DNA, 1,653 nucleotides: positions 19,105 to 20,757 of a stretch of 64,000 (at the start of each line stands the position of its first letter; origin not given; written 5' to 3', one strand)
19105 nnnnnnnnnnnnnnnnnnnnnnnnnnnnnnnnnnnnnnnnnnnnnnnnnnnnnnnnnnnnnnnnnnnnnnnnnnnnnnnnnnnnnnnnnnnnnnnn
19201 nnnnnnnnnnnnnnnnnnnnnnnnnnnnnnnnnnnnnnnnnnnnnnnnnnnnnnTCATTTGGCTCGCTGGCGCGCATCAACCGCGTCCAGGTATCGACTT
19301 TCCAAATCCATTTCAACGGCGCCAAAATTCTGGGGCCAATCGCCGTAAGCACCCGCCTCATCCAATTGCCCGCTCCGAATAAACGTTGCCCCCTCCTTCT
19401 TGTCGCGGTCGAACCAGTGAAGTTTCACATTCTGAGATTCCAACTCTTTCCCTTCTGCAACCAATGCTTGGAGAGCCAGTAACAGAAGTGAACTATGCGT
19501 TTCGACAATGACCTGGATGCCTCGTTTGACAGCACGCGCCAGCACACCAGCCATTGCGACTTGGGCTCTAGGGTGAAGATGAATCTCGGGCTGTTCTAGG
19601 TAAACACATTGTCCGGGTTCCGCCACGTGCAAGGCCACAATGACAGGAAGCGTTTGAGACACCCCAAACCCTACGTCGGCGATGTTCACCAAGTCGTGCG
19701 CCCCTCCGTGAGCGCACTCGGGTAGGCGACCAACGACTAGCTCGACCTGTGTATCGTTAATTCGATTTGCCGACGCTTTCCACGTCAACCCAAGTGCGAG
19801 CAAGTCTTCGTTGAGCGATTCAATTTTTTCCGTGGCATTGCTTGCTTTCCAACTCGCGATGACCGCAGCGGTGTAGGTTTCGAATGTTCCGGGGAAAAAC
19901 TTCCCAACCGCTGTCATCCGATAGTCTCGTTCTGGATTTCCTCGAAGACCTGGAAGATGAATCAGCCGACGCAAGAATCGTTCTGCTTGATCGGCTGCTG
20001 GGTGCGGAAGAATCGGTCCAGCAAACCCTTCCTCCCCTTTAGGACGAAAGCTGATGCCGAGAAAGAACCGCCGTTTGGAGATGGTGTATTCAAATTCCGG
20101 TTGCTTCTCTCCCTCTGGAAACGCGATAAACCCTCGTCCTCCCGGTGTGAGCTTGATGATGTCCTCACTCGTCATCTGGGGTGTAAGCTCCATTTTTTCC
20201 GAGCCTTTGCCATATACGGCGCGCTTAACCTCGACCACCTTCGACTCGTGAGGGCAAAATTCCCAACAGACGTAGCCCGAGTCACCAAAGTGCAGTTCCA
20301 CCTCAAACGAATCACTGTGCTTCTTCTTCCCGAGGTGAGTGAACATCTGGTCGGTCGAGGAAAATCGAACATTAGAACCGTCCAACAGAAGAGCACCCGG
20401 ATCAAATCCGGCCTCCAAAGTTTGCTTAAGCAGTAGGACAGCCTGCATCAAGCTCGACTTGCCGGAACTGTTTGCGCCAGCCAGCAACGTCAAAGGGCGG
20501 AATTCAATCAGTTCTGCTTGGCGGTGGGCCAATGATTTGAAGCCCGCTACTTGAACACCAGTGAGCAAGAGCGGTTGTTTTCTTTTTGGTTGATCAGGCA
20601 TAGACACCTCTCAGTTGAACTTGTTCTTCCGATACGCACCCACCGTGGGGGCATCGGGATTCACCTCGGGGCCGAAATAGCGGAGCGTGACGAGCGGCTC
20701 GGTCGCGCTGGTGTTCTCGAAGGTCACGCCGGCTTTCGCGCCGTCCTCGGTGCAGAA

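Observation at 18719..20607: AT-richer ABC-ATPase plus PIN-like gene pair: candidate anti-phage or abortive module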

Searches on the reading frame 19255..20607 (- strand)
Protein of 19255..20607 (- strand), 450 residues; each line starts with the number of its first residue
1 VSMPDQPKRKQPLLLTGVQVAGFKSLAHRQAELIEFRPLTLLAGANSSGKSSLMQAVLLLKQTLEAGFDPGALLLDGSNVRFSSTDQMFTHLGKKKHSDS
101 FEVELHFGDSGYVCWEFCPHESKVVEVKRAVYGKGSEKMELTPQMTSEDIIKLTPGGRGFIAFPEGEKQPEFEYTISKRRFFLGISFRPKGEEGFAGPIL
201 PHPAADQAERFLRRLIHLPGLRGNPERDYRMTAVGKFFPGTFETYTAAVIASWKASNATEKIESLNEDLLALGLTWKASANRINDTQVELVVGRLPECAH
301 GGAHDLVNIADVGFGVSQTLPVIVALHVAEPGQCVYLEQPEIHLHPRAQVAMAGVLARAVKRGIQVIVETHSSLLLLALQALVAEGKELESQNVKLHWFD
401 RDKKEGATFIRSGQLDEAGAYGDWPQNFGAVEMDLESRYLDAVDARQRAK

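Call 3: search_protein_families(library=pfam, proteins=[window:19255-20607:-], max_evalue=1)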
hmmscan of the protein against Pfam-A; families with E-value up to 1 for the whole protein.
window:19255-20607:- (450 aa): 9 families
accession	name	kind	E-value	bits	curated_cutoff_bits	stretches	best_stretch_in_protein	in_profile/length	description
PF13304.12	AAA_21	-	1.5e-21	78.2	27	2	306-376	232-303/304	AAA domain, putative AbiEii toxin, Type IV TA system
PF13175.12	AAA_15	-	1.4e-19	71.4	32.1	2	291-373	291-371/374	AAA ATPase domain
PF02463.25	SMC_N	-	3.9e-08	33.4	40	1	15-144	2-116/220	RecF/RecN/SMC N terminal domain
PF13476.12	AAA_23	-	2.2e-05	25.7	27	1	19-122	3-87/201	AAA domain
PF11398.14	DUF2813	-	0.00044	20.2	21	1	14-60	2-45/372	Protein of unknown function (DUF2813)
PF13555.12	AAA_29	-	0.0011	19.1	27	1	33-59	16-44/61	P-loop containing region of AAA domain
PF00005.33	ABC_tran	-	0.094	13.8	25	1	40-96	14-65/137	ABC transporter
PF13191.12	AAA_16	-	0.1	13.5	32.6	1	37-70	23-62/167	AAA ATPase domain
PF12476.13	DUF3696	-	0.1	13.3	22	1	390-428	2-41/52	Protein of unknown function (DUF3696)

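Call 4: search_protein_families(library=padloc, proteins=[window:19255-20607:-], max_evalue=1)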
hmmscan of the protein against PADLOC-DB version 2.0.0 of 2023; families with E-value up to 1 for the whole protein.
window:19255-20607:- (450 aa): 125 families (the best 25 are shown)
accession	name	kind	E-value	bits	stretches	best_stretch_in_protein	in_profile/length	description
PDLC03878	NsnB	-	7.4e-52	175.2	1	15-428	2-331/345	-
PDLC04148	HEC-03B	-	1.9e-39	134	2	306-434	313-439/458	-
PDLC04707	PDC-M55A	-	5.1e-33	112.7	2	205-430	178-400/421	-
PDLC02979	AriA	-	1.2e-22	79.2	2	289-375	290-372/373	-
PDLC02980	AriA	-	2.1e-20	71.9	2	306-376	232-303/304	-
PDLC04178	HEC-01A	-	1.5e-16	58.4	2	11-69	5-60/399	-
PDLC04175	HEC-01A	-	4.2e-16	56.9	2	15-115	6-94/363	-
PDLC04177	HEC-01A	-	7e-15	52.9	2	319-381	284-345/393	-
PDLC04176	HEC-01A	-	3.2e-13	47.8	2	18-69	6-55/371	-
PDLC04033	PD-T4-4_A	-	3.8e-13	47.4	1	327-390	321-384/460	-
PDLC04393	PDC-M07A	-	6e-13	46.6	2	15-62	2-46/435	-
PDLC04135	mad3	-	3.6e-12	44.5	2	15-111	2-101/374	mads_3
PDLC04179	HEC-01A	-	3.8e-11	40.8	2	17-66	4-50/459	-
PDLC04182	HEC-01A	-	1.4e-10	38.8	2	322-380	296-355/406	-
PDLC02358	Old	-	1.7e-10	38.4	2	336-378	289-331/578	Old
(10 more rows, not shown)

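Call 5: search_protein_families(library=ncbifam, proteins=[window:19255-20607:-], max_evalue=1)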
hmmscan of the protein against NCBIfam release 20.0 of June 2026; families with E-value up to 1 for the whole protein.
window:19255-20607:- (450 aa): 14 families
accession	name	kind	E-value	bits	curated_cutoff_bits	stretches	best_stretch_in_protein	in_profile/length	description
NF047739.1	antiphage_MADS3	equivalog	2.7e-09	36.7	420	2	15-105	2-87/427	methylation-associated defense system AAA family ATPase MAD3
NF041760.1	PtuA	equivalog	1.7e-05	23.9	500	2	341-376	386-420/524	retron Ec78 anti-phage system effector ATPase PtuA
NF040873.1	AztA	equivalog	0.0011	18.5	220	1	35-57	16-38/191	zinc ABC transporter ATP-binding protein AztA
TIGR01166.1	cbiO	subfamily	0.0016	17.9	211.8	0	322-372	136-186/190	cobalt ABC transporter, ATP-binding protein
TIGR00611.2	recf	equivalog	0.0092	15.2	172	1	20-61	6-45/339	DNA replication/repair protein RecF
NF003034.1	PRK03918.1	equivalog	0.017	13.1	700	1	15-58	3-44/878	DNA double-strand break repair ATPase Rad50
NF010159.0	PRK13638.1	equivalog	0.025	13.9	489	1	332-376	155-199/271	energy-coupling factor ABC transporter ATP-binding protein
NF045487.1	ASRP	equivalog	0.035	12.7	300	1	39-112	16-63/593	archaea-specific SMC-related protein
TIGR03873.1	F420-0_ABC_ATP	hypoth_equivalog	0.043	13.1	372.4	0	324-372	148-196/256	putative F420-0 ABC transporter ATP-binding protein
NF038234.1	retron_eff_Eco8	equivalog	0.06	11.9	250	0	334-375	275-324/679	retron Eco8 family effector endonuclease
NF047930.1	ABC_ATP_B6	equivalog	0.07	11.7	670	0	307-371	132-194/510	putative B6 ABC transporter ATP-binding protein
TIGR02169.1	SMC_prok_A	equivalog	0.16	9.6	729.4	1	18-58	5-44/1165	chromosome segregation protein SMC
NF053563.1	Rkd4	equivalog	0.17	10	860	1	18-57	6-43/747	arcadin-4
TIGR02673.1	FtsE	equivalog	0.21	11.2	264.85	0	333-376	157-200/214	cell division ATP-binding protein FtsE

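Call 68: search_solved_structures(query=window:19255-20601:-, max_evalue=0.01, show_alignments=1)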
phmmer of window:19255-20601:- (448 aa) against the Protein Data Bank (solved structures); distinct sequences matched with E-value up to 0.01: 1.
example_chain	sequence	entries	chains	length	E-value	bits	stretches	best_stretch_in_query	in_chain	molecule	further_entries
6p74_A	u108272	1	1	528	0.0062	18.7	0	310-373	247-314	Putative ATP-dependent endonuclease of the OLD family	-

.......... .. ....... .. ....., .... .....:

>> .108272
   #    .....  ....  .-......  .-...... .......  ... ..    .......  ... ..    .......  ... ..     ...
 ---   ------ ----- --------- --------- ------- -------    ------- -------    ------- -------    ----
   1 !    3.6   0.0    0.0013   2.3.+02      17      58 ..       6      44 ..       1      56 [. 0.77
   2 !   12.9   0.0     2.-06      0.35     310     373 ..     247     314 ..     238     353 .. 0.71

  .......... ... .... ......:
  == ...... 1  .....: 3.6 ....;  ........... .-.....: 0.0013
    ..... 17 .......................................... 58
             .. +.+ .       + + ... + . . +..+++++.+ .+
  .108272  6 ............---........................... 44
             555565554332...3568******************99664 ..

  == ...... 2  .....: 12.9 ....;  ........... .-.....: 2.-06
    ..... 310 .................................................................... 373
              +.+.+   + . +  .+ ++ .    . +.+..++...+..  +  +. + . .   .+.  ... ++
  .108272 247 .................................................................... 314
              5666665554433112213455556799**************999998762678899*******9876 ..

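Call 79: predict_structure(alignment_id=A3)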
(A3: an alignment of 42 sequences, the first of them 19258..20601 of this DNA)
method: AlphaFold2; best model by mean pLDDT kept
length: 448 residues; sequences in the alignment: 42
mean_pLDDT: 89.4   pTM: 0.89
mean pLDDT of the five models: 89.4, 88.8, 88.3, 87.4, 86.3
residues with pLDDT >= 90: 309; 70-90: 107; 50-70: 28; < 50: 4
segments of 3 or more residues with pLDDT < 50: 1-4
pLDDT, mean of each block of 10 residues (from residue 1): 54 94 94 97 89 98 94 96 93 88 95 96 96 93 94 81 76 93 90 76 94 94 91 92 96 96 96 94 95 79 88 91 97 96 93 97 96 91 87 94 93 81 59 71 72
secondary structure, 60 per line:
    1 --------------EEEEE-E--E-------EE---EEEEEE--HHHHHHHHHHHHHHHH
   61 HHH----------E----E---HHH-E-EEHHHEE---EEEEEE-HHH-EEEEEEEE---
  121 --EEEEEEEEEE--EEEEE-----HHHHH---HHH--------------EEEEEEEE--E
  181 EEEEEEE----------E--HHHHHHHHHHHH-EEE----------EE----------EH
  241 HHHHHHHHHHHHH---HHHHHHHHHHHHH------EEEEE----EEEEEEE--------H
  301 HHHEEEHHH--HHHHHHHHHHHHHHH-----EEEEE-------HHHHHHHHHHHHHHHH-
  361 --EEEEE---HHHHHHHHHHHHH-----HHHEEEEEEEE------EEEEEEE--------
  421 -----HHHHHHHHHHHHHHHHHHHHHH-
elements in order: E15-19 E37-42 H45-63 E99-104 E110-117 E123-132 E135-139 H145-149 E170-177 E180-187 H201-212 E214-216 H240-253 H257-269 E276-280 E285-291 H300-303 E304-306 H312-326 E332-336 H344-359 E363-367 H371-383 E392-399 E406-412 H426-447

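Call 81: fold_search(model_id=the predicted structure, library=pdb)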
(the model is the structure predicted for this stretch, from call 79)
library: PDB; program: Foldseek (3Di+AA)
matches with E <= 10: 1183; with E <= 0.001: 196
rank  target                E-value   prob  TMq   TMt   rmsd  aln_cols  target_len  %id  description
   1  6qj2_A                9.4e-13  1.00  0.45  0.55  12.0       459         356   14  Crystal structure of the C. thermophilum condensin Smc4 ATPase head in complex with the C-terminal domain of Brn1 (released 2019-07-03)
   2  4i99_B                4.1e-12  1.00  0.47  0.62  13.0       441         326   13  Crystal structure of the SmcHead bound to the C-winged helix domain of ScpA (released 2013-01-30)
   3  5da9_B                9.2e-12  1.00  0.43  0.48  11.8       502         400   13  ATP-gamma-S bound Rad50 from Chaetomium thermophilum in complex with the Rad50-binding domain of Mre11 (released 2016-03-02)
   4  7q2x_B                1.2e-11  1.00  0.46  0.52  12.4       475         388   12  Cryo-EM structure of clamped S.cerevisiae condensin-DNA complex (Form I) (released 2022-03-23)
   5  9vhl_D                1.5e-11  1.00  0.47  0.50  10.3       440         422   15  cryoEM structure of retron-Eco7 complex (form II) (released 2026-01-07)
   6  5h68_B                1.9e-11  1.00  0.46  0.59   8.2       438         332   16  Crystal structure of an engaged dimer of the Geobacillus stearothermophilus SMC head domain (released 2017-03-15)
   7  5h68_A                3.8e-11  1.00  0.46  0.61  13.4       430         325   16  Crystal structure of an engaged dimer of the Geobacillus stearothermophilus SMC head domain (released 2017-03-15)
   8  8ro9_C                3.8e-11  1.00  0.42  0.55   8.0       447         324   12  Human cohesin SMC1A-HD(longCC-EQ)/RAD21-C complex - Open/closed P-loop conformation (released 2024-09-11)
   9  8eea_D                5.3e-11  1.00  0.44  0.43  11.5       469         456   13  Structure of E.coli Septu (PtuAB) complex (released 2023-12-27)
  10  4ncj_B                6.0e-11  1.00  0.45  0.63   9.6       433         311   14  Crystal Structure of Pyrococcus furiosis Rad50 R805E mutation with ADP Beryllium Flouride (released 2014-03-05)
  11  8sux_D                7.1e-11  1.00  0.41  0.49  11.4       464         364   13  Structure of E. coli PtuA hexamer (released 2024-01-10)
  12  9vhe_D                1.0e-10  1.00  0.46  0.48  10.3       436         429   16  cryoEM structure of retron-Eco7 complex (released 2025-12-31)
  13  4ncj_C                1.1e-10  1.00  0.45  0.60   9.6       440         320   13  Crystal Structure of Pyrococcus furiosis Rad50 R805E mutation with ADP Beryllium Flouride (released 2014-03-05)
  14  8sux_F                1.1e-10  1.00  0.42  0.49  11.5       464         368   13  Structure of E. coli PtuA hexamer (released 2024-01-10)
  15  4i99_A                1.3e-10  1.00  0.47  0.63   8.6       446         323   14  Crystal structure of the SmcHead bound to the C-winged helix domain of ScpA (released 2013-01-30)
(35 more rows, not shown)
